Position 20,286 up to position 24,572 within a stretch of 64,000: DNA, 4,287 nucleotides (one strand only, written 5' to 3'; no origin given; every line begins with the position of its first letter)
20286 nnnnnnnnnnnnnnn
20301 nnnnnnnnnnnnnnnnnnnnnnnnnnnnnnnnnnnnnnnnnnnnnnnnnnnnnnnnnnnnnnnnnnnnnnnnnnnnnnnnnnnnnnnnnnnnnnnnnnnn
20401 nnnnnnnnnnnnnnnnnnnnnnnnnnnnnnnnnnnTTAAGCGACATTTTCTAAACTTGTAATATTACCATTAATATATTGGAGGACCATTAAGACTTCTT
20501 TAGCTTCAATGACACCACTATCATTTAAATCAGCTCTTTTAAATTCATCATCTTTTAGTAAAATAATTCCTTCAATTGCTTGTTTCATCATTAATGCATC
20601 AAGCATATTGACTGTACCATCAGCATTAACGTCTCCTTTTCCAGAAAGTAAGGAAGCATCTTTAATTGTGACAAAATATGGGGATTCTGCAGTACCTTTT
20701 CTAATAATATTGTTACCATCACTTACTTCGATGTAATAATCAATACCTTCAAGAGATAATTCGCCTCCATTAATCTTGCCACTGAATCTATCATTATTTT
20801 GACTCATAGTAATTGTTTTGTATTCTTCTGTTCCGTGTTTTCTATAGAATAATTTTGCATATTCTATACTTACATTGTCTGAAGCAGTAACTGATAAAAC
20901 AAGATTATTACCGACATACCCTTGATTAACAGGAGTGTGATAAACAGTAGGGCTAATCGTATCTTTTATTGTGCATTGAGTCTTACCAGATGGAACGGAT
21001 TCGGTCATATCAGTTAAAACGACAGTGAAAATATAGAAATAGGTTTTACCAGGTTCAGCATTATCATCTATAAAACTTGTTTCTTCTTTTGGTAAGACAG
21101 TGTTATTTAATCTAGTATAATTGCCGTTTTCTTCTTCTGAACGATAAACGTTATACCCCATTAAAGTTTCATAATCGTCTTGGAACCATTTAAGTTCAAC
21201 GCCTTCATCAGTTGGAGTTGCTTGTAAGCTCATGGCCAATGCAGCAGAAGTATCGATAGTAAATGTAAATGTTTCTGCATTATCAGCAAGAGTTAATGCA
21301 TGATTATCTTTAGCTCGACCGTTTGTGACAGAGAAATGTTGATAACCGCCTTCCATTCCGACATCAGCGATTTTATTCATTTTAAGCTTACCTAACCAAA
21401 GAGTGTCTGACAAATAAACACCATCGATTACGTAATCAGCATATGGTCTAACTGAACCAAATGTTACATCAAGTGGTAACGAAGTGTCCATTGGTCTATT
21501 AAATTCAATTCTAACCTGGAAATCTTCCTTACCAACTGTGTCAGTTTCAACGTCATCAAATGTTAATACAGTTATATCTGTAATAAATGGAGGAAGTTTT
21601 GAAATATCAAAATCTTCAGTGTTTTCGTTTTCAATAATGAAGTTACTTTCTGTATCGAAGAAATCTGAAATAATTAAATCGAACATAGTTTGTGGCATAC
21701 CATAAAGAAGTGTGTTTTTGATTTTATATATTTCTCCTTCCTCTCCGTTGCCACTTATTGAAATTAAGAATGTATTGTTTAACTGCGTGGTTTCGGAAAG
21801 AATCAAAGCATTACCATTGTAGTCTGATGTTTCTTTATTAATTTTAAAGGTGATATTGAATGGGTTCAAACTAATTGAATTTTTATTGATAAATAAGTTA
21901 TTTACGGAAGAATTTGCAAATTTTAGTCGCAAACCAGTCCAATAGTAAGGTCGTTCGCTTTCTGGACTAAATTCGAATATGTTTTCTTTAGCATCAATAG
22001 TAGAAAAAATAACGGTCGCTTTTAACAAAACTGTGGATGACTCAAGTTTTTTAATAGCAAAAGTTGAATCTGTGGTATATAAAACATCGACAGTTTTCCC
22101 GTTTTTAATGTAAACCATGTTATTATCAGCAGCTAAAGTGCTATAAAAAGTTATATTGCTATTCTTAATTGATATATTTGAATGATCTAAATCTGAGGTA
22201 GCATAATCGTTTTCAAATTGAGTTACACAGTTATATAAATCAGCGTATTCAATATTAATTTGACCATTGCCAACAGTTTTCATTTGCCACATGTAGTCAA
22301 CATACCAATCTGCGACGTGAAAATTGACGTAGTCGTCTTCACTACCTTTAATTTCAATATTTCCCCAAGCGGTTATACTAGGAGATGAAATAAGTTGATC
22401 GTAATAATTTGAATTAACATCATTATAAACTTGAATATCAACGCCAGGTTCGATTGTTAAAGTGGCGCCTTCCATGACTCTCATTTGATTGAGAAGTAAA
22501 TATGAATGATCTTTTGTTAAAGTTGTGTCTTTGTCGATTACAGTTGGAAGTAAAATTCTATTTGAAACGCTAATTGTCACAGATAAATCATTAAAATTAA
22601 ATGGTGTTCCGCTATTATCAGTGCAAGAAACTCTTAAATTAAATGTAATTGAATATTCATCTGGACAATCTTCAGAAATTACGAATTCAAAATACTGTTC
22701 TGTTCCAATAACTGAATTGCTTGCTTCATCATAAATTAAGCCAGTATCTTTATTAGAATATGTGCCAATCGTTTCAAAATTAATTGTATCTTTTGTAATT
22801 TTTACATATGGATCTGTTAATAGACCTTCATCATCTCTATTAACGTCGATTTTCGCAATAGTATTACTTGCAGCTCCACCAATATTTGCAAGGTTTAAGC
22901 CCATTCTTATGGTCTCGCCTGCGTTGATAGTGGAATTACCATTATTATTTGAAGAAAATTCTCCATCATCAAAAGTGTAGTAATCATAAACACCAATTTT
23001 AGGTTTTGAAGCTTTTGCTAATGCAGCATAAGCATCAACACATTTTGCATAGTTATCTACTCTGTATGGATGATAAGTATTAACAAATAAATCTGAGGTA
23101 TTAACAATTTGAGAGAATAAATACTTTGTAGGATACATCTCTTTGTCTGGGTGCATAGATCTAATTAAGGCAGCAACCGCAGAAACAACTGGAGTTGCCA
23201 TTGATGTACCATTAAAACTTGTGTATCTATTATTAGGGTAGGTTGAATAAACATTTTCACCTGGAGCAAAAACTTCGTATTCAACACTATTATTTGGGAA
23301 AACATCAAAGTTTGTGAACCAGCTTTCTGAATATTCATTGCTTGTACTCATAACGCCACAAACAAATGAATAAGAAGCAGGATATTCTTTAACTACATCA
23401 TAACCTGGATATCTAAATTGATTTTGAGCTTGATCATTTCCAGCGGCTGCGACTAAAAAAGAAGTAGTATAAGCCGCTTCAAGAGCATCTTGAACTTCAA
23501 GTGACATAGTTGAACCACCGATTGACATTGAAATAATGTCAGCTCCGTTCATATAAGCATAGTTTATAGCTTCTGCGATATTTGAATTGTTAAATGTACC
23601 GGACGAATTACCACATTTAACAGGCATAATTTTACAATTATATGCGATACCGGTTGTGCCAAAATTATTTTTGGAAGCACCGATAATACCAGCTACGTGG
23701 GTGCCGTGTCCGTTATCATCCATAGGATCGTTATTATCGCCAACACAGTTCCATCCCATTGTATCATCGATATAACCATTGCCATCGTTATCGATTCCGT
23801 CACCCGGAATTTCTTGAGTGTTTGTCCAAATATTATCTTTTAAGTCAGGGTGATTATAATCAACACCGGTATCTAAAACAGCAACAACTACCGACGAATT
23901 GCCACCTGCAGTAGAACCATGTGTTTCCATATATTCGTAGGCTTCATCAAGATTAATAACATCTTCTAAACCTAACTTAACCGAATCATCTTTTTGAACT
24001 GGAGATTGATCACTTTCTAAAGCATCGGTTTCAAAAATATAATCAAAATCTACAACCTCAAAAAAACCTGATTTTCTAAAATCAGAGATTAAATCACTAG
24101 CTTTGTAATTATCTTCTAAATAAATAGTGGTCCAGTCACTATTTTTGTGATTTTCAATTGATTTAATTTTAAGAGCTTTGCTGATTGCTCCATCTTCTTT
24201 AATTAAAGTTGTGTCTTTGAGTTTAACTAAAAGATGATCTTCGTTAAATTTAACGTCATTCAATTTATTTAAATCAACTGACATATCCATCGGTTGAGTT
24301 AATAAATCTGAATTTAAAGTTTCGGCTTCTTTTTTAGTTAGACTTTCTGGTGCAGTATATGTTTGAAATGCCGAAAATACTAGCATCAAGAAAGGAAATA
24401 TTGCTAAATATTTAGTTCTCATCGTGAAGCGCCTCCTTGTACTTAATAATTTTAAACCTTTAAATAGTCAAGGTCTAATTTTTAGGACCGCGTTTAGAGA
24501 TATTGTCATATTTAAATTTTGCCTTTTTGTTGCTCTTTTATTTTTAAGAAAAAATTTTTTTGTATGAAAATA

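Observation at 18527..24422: Adjacent dockerin-bearing S8 protease and membrane-anchored tri-cohesin scaffold: a minimal non-cellulosomal display system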

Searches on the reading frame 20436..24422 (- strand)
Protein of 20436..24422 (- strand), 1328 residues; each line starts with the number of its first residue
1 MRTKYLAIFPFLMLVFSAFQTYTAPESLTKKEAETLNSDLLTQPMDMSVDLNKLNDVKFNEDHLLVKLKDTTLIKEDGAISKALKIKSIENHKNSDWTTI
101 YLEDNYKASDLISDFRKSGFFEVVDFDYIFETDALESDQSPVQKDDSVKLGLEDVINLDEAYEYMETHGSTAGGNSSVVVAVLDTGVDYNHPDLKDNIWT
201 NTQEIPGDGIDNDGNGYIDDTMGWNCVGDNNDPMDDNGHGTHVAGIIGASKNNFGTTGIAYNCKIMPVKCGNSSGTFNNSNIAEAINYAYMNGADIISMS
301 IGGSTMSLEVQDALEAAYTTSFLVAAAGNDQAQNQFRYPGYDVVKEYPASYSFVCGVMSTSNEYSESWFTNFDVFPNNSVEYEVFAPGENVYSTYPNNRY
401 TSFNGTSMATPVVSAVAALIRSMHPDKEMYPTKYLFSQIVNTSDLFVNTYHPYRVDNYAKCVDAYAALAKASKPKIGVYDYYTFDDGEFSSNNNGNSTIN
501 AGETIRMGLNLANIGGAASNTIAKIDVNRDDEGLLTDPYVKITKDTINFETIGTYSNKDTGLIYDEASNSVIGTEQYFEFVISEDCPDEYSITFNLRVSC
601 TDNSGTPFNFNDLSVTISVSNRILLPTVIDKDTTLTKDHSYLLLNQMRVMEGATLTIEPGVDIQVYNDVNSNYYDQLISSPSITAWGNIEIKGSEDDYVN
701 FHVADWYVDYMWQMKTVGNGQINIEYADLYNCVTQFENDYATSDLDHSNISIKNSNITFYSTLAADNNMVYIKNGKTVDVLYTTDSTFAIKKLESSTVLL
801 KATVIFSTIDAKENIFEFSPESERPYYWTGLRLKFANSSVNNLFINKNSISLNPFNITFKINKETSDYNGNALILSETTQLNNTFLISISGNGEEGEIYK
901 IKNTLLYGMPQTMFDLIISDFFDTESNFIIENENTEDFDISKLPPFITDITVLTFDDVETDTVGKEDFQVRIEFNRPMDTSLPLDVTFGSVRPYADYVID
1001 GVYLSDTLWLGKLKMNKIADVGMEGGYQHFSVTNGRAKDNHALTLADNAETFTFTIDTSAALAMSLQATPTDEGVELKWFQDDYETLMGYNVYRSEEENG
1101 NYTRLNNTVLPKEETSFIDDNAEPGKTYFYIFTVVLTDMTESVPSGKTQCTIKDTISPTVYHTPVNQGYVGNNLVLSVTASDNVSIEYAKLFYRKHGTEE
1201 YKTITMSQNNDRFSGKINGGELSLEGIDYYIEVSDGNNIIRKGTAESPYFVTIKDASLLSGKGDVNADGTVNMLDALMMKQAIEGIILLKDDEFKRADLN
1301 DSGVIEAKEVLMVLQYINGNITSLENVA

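Call 3: search_protein_families(library=pfam, proteins=[window:20436-24422:-], max_evalue=1)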
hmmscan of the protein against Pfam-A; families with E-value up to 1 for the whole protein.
window:20436-24422:- (1328 aa): 5 families
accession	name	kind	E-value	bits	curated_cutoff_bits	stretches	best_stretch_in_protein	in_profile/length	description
PF00082.27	Peptidase_S8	-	9.6e-54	183.1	21.8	1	176-443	2-273/288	Subtilase family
PF00404.24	Dockerin_1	-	1.8e-11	44.5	22.9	1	1262-1318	1-57/57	Dockerin type I domain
PF11617.13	Cu-binding_MopE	-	0.22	12.3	27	1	196-220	7-30/30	Putative metal-binding motif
PF13405.12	EF-hand_6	-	0.26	11.6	25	0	1294-1316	6-28/30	EF-hand domain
PF13499.12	EF-hand_7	-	0.31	11.9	30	0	1264-1310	12-62/67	EF-hand domain pair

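Call 4: search_protein_families(library=ncbifam, proteins=[window:20436-24422:-], max_evalue=1)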
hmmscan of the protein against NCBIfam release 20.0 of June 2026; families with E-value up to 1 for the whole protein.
window:20436-24422:- (1328 aa): 10 families
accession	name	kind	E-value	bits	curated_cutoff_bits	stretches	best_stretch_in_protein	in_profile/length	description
TIGR03921.1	T7SS_mycosin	equivalog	1.2e-38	133.2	278.75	1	176-475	13-292/353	type VII secretion-associated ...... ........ mycosin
TIGR03895.1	protease_PatA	subfamily_domain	4.4e-16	58.7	421.05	1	239-428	1-184/606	PatA/PatG family cyanobactin maturation protease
NF033595.1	denti_PrtP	equivalog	3.3e-13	49.1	300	2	171-270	185-283/606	dentilisin complex serine proteinase subunit PrtP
NF040553.1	SGO_0316_fam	subfamily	1.7e-10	39.3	1400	2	59-336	176-469/1486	SGO_0316/SGO_0317 family LPXTG-anchored serine peptidase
NF040809.1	germ_prot_CspBA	exception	1.2e-08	33.2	1250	2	155-331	631-825/1099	bifunctional germination protease/germinant receptor pseudoprotease CspBA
NF051851.1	AtpSerPepEprS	equivalog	6.9e-08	31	1700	2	176-268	67-147/988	autotransporter serine peptidase EprS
NF049966.1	QH_SP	equivalog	1.1e-07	31.4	165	1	229-340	32-132/219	subtilisin-like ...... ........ QhpE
NF042956.1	IteS_antiphage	equivalog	3.1e-05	22.4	900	1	390-431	478-520/747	S8 family anti-phage peptidase IteS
TIGR03900.1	prc_long_Delta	hypoth_equivalog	0.00034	18.7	660.95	1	468-542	659-730/973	MXAN_5808 family serine peptidase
NF033662.1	acid_disulf_rpt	repeat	0.064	13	41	1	207-219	8-20/32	acidic double-disulfide repeat-containing protein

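Call 21: search_solved_structures(query=window:20436-24422:-, max_evalue=0.01)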
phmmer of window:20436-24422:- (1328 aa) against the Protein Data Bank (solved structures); distinct sequences matched with E-value up to 0.01: 164 (the best 60 are shown).
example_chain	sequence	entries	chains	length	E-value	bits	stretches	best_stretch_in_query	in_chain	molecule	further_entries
3vv3_A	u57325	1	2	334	3.3e-49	171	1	170-435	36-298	Deseasin MCP-01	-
8coy_A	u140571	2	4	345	1.6e-39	138.9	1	175-428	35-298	subtilisin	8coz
8cp0_A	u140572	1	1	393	3e-39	138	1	175-428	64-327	subtilisin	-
4lvn_A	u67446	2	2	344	4.1e-39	137.5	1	154-428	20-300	Subtilisin-like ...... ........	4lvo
8qke_A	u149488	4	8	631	8.6e-39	136.5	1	175-428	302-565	subtilisin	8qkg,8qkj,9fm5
4tr2_A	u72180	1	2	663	2.8e-38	134.7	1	175-428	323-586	Subtilisin-like 1 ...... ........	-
8pol_A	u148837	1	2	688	3.1e-38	134.6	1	154-428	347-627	Subtilisin-like protease 1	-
7y6m_C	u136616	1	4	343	1.2e-33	119.5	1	175-430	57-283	Intracellular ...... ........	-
7xr8_A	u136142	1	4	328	1.4e-33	119.2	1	175-428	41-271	Major intracellular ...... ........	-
1bh6_A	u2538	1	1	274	4.7e-33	117.5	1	230-445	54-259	SUBTILISIN DY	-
1c3l_A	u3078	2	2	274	6.5e-33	117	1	233-429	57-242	SUBTILISIN-CARLSBERG | Subtilisin Carlsberg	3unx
3qtl_A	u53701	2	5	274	7.1e-33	116.9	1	233-429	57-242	Subtilisin-like serin protease | KerA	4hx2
4gi3_A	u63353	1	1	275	7.6e-33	116.8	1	233-429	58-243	KerA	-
1af4_A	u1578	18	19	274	1.2e-32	116.1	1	233-429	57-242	SUBTILISIN CARLSBERG | SUBTILISIN CARLSBERG, TYPE VIII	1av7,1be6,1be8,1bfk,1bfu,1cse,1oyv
1yu6_A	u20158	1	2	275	1.2e-32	116.1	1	233-429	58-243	Subtilisin Carlsberg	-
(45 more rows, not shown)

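Call 31: find_related_loci(query=window:20436-24422:-, collection=genome_contigs, flank=6000)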
Query window:20436-24422:- (1328 aa) in genome_contigs; peptide patterns used: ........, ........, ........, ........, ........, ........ (x = any residue, [..] = any of these).
14 stretches matched a pattern, but none encodes a relative of the query by tblastn (E <= 1e-3).

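Call 109: search_protein_families(library=padloc, proteins=[window:20436-24422:-], max_evalue=0.001)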
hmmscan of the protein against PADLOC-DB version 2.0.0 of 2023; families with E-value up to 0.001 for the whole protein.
window:20436-24422:- (1328 aa): 2 families
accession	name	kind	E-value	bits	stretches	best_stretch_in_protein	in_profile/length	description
PDLC03014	subtilase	-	8.6e-25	86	1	167-427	163-362/391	-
PDLC02197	IetS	-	4e-07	26.7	0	391-424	481-515/749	-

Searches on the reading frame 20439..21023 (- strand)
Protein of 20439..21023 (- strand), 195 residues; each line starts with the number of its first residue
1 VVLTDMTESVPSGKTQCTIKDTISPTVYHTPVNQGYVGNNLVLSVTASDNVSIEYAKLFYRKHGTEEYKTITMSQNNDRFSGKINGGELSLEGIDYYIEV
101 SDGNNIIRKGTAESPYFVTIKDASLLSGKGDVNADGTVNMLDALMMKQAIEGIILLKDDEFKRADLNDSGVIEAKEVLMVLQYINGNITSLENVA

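Call 74: search_solved_structures(query=A5, max_evalue=0.01, show_alignments=2)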
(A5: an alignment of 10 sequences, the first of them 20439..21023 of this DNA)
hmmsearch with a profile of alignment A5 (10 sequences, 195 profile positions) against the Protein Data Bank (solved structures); distinct sequences matched with E-value up to 0.01: 41.
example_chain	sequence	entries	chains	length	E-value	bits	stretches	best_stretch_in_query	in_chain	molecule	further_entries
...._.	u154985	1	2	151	3.3e-14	56.4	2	127-193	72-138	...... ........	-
8x3a_A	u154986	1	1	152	3.5e-14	56.4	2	127-193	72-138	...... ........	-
1ohz_B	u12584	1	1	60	8.4e-10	42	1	131-186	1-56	ENDO-1,4-BETA-XYLANASE Y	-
2ccl_B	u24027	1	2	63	1.2e-09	41.5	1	131-186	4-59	ENDO-1,4-BETA-XYLANASE Y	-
4uyq_B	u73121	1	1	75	8.1e-07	32.3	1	131-191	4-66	Cellulosomal scaffoldin adaptor protein B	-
9qf9_A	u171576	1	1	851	9.4e-07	32.1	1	122-187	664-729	Ruminococcus bromii Amy16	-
2y3n_B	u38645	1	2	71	1.3e-06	31.6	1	130-186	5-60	CELLULOSOMAL FAMILY-48 PROCESSIVE GLYCOSIDE HYDROLASE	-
5nrk_B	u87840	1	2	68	7.2e-06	29.2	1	132-193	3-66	DocCel5: Type I dockerin repeat domain from A. cellulolyticus family 5 endoglucanase WP_01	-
4uyp_B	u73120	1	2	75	1.4e-05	28.3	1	131-191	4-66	Cellulosomal scaffoldin adaptor protein B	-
5lxv_B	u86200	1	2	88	1.4e-05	28.3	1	125-188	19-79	Carbohydrate-binding protein WP_009985128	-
3ul4_B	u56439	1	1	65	0.00012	25.3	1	131-191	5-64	Cellulosome enzyme, dockerin type I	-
1daq_A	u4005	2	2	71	0.00014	25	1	130-193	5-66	ENDOGLUCANASE SS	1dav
2mte_A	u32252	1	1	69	0.00015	24.9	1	130-193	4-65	Cellulose 1,4-beta-cellobiosidase (reducing end) CelS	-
5nrm_B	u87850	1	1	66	0.00025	24.2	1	132-192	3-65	DocCel5: Type I dockerin repeat domain from A. cellulolyticus family 5 endoglucanase WP_01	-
4fl4_A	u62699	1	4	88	0.00094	22.3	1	129-186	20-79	Glycoside hydrolase family 9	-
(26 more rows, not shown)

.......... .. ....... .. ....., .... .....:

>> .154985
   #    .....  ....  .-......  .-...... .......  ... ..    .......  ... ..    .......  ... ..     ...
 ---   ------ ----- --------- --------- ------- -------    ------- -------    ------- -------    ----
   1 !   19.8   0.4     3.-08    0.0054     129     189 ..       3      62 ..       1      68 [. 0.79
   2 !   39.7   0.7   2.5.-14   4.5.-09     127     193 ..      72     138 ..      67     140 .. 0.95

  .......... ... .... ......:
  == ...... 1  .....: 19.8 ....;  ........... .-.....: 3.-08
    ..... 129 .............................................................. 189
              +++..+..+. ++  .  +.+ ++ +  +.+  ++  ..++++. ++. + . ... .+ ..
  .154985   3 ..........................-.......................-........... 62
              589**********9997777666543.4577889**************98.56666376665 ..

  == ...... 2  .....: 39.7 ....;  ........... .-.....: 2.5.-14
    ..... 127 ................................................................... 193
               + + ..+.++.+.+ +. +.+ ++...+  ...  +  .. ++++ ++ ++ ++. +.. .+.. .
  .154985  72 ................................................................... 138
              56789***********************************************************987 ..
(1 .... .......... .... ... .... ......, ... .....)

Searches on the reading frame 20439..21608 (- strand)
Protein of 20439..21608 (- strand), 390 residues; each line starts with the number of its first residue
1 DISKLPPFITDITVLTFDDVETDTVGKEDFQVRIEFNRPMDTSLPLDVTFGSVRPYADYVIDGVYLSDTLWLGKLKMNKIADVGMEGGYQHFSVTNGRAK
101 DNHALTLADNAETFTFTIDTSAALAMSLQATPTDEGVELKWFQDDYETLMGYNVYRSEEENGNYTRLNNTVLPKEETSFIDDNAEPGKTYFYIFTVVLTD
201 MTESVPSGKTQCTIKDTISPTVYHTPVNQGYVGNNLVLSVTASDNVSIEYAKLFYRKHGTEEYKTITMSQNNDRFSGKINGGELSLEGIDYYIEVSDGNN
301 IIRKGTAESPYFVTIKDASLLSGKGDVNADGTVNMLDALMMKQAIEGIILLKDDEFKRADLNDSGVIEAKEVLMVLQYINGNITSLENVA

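Call 59: find_related_loci(query=A4, collection=metagenome_contigs, flank=5000)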
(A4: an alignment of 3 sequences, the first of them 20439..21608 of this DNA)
Query A4 (390 aa) in metagenome_contigs; peptide patterns used: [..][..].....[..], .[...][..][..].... (x = any residue, [..] = any of these).
301 stretches matched a pattern; 13 encode a relative of the query (tblastn E <= 1e-3); 13 distinct loci.
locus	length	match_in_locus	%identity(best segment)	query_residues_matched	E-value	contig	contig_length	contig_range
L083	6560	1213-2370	66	1-386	4e-179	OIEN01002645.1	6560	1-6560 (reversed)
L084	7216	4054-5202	50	1-387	3e-128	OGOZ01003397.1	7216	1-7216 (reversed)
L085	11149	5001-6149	52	1-387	4e-128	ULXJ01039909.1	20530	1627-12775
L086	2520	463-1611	49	1-387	7e-132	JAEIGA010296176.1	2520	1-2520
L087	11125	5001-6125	50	9-387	1e-123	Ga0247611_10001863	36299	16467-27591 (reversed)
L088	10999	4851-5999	48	1-387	7e-120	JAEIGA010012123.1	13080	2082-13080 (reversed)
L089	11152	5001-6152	41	1-387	4e-97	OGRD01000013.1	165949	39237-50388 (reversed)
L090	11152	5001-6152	41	1-387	3e-96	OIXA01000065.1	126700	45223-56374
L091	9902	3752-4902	42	1-387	1e-44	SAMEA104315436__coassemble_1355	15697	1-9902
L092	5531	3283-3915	29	8-213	2e-20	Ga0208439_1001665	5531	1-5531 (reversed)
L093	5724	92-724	29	8-213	3e-20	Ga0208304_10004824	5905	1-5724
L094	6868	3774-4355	31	25-213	2e-17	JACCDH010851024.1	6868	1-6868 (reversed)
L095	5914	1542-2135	30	10-204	1e-15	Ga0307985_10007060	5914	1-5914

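Call 92: search_dna_similar(query=window:20439-21608:-, collection=plasmids, mode=protein, max_evalue=1e-10, max_rows=10)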
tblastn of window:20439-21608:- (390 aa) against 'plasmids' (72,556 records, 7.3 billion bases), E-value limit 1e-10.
No match.
